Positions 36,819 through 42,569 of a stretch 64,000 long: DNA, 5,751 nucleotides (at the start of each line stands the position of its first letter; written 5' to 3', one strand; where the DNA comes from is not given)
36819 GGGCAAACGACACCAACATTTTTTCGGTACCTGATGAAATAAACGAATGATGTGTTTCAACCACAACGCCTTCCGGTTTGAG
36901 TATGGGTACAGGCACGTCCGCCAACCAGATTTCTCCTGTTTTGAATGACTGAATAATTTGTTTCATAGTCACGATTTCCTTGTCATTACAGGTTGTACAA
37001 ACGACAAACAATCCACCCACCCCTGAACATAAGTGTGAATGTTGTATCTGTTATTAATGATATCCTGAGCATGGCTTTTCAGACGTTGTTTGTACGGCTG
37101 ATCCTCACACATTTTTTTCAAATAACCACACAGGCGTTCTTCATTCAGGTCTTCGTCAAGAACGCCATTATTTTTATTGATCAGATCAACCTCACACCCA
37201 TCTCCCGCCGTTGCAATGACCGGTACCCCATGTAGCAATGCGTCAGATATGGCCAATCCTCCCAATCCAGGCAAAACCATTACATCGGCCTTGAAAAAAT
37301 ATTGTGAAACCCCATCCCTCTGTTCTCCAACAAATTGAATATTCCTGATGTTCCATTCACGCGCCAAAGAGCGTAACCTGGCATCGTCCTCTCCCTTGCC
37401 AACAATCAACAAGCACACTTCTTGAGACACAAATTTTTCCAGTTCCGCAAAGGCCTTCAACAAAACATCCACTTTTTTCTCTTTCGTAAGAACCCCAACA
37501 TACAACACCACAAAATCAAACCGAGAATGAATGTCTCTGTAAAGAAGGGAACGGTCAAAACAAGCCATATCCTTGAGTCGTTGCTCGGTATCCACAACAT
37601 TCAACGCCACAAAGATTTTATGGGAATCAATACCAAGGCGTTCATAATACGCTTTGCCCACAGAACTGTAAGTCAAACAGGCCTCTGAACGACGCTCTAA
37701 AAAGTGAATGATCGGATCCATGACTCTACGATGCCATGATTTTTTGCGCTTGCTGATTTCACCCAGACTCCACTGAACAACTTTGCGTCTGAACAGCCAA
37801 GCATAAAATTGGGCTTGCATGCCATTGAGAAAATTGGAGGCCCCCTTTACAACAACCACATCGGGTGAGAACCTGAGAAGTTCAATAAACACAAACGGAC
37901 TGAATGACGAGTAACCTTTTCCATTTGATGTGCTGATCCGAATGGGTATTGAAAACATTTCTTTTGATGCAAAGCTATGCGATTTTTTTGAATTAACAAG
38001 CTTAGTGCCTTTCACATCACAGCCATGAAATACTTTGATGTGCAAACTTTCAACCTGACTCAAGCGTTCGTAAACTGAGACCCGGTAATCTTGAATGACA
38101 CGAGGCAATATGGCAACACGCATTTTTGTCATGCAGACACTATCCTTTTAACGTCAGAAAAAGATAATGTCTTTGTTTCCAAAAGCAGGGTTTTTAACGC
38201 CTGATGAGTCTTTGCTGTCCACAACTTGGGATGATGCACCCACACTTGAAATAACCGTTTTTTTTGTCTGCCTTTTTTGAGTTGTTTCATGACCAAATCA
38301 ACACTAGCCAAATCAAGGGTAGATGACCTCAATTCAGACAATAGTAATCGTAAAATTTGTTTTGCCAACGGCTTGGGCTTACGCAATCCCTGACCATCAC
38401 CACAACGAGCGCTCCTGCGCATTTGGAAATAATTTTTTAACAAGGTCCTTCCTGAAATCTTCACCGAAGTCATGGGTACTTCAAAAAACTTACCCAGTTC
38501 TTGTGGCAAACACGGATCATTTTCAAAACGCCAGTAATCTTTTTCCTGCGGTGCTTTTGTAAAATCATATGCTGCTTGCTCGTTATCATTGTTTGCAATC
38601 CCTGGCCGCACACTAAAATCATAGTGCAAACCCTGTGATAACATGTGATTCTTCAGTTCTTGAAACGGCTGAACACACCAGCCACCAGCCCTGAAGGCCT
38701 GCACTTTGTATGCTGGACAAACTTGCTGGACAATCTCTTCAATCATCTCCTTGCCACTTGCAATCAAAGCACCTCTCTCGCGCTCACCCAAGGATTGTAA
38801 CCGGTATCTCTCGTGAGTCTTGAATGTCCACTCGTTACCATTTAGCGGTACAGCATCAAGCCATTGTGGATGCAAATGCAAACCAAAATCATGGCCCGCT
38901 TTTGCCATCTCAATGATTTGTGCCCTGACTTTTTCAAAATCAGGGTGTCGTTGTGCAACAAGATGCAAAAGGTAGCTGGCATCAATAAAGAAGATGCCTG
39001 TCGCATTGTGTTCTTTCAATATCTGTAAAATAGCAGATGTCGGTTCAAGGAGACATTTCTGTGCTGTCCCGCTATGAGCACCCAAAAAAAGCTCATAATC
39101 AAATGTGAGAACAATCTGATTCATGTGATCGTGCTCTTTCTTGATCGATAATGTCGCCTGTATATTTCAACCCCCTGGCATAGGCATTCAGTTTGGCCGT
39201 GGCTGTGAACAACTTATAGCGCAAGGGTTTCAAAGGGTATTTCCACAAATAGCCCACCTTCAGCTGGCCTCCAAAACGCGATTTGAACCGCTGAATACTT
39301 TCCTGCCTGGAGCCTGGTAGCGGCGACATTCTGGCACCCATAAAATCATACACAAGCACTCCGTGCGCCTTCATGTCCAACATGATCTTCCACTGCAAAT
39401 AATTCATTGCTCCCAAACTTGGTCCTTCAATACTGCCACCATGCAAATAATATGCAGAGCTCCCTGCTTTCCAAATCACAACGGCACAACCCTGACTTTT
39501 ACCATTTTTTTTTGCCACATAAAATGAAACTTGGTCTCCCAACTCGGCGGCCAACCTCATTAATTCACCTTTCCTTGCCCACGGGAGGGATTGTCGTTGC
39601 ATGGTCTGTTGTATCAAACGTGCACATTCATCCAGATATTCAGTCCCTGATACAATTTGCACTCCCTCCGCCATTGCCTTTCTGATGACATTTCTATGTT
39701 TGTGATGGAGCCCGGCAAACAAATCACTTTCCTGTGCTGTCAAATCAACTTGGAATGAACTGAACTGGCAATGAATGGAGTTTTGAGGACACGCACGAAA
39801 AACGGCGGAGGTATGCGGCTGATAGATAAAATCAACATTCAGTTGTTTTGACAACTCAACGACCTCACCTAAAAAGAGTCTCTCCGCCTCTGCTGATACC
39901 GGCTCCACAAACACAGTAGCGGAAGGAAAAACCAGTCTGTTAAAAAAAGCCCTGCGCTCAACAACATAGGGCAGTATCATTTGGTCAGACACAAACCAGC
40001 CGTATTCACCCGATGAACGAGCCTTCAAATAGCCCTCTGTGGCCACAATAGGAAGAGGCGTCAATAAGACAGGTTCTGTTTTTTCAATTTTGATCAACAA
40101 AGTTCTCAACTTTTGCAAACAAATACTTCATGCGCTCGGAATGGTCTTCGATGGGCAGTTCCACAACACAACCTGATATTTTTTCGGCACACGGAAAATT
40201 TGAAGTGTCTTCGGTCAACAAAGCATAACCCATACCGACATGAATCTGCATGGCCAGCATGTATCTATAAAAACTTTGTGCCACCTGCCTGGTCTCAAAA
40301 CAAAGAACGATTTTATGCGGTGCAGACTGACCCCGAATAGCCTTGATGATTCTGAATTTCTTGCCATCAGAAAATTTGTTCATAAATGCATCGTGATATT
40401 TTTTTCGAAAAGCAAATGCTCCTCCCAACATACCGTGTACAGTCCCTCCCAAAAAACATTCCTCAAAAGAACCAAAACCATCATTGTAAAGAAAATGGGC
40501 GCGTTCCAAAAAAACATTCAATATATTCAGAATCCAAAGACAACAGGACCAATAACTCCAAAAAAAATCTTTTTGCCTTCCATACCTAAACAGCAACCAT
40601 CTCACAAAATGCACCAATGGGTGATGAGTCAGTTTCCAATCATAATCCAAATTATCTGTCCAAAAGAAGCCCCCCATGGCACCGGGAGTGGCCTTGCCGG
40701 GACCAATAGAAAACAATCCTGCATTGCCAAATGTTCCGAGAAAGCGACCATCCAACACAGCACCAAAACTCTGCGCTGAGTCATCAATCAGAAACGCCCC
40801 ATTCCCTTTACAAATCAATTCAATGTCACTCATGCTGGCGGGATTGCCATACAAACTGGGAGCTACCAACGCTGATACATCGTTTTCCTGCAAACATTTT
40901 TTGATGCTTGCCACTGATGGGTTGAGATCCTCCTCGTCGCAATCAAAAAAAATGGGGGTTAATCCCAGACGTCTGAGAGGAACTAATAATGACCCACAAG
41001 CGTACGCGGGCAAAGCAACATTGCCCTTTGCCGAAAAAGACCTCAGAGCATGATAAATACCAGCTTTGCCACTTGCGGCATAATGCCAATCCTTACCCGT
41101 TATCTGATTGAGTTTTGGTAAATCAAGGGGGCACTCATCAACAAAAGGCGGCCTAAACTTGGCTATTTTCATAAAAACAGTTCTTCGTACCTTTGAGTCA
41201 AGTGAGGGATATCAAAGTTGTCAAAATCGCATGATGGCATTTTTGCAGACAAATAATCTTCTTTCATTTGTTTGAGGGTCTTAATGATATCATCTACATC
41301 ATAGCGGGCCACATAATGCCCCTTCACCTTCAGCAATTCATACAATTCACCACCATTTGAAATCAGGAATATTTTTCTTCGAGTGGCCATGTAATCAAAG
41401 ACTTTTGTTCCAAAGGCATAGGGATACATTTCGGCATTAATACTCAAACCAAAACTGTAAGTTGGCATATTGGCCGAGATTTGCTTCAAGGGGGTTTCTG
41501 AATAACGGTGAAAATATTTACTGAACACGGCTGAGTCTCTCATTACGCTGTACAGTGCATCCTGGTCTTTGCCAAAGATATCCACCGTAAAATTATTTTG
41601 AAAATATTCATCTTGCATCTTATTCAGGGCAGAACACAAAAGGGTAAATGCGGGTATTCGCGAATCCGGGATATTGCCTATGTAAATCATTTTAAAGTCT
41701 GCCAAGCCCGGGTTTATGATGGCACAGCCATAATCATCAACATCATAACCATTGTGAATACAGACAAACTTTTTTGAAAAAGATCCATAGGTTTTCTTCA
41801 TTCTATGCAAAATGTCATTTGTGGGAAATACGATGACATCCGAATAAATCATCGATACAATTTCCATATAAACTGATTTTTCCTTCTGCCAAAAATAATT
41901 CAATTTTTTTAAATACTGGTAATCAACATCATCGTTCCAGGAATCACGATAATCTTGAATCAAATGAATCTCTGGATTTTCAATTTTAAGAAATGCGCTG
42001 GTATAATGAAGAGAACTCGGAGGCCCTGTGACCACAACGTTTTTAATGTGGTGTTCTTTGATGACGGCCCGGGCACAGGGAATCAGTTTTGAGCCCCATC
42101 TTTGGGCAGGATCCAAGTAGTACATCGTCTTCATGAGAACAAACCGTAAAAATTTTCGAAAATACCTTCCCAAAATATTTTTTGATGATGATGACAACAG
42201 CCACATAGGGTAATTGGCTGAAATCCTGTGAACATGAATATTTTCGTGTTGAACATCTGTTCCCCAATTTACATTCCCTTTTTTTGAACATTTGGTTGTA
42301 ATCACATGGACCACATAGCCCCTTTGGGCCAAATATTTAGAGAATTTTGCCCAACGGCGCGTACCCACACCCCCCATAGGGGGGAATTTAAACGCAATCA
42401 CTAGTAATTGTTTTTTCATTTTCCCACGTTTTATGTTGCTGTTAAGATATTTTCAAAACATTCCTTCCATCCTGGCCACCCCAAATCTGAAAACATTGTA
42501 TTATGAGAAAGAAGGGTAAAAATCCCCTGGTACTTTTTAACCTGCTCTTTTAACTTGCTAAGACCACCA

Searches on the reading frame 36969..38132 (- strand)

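Call 7: search_protein_families(library=pfam, proteins=[window:36969-38132:-], max_evalue=0.00001)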
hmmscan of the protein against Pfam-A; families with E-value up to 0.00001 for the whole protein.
window:36969-38132:- (387 aa): 2 families
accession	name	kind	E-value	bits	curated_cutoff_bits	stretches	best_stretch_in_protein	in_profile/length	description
PF00534.26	Glycos_transf_1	-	3.7e-23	82.4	26.4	1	207-356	16-170/172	Glycosyl transferases group 1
PF13692.12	Glyco_trans_1_4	-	1.3e-19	71.3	27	1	207-341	2-139/142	Glycosyl transferases group 1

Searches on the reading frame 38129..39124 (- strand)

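Call 7: search_protein_families(library=pfam, proteins=[window:38129-39124:-], max_evalue=0.00001)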
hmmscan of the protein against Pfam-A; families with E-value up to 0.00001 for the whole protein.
window:38129-39124:- (331 aa): 0 families

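Call 51: search_protein_families(library=pfam, proteins=[window:38129-39124:-], max_evalue=0.01)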
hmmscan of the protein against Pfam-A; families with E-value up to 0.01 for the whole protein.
window:38129-39124:- (331 aa): 1 family
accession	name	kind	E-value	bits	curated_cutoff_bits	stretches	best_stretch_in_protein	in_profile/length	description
PF01522.26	Polysacc_deac_1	-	2.2e-05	24.9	23.1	1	4-99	9-66/124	Polysaccharide deacetylase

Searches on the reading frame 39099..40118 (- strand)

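Call 7: search_protein_families(library=pfam, proteins=[window:39099-40118:-], max_evalue=0.00001)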
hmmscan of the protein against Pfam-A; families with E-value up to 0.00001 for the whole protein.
window:39099-40118:- (339 aa): 2 families
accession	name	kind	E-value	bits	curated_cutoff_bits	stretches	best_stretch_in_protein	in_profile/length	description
PF02388.22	FemAB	-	3.1e-12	46.5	24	1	218-307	316-404/406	FemAB family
PF13480.13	Acetyltransf_6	-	1.7e-09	38.4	22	1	141-262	7-137/143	Acetyltransferase (GNAT) domain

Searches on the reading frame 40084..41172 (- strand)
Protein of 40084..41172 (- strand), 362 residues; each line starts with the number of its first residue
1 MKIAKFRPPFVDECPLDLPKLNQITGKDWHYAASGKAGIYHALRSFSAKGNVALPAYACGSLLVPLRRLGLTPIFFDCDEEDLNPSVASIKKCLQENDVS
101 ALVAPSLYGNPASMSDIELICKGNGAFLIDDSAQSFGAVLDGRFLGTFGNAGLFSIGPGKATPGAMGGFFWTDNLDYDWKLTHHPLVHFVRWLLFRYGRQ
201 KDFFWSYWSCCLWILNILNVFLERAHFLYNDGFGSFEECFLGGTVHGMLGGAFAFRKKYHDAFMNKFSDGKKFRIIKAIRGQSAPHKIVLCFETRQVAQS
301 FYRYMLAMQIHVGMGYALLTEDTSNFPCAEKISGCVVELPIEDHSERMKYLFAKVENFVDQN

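Call 7: search_protein_families(library=pfam, proteins=[window:40084-41172:-], max_evalue=0.00001)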
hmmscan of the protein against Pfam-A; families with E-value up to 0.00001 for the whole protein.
window:40084-41172:- (362 aa): 1 family
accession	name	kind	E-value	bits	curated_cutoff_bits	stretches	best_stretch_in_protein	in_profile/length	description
PF01041.23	DegT_DnrJ_EryC1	-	1.9e-21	77.2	19.8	1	33-174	46-188/360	DegT/DnrJ/EryC1/StrS aminotransferase family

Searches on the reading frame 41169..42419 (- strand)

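Call 7: search_protein_families(library=pfam, proteins=[window:41169-42419:-], max_evalue=0.00001)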
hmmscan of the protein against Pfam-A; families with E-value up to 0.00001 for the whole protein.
window:41169-42419:- (416 aa): 1 family
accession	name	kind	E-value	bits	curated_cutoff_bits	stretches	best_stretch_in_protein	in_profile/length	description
PF13439.12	Glyco_transf_4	-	2.8e-07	31.2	28.5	0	21-228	6-169/170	Glycosyltransferase Family 4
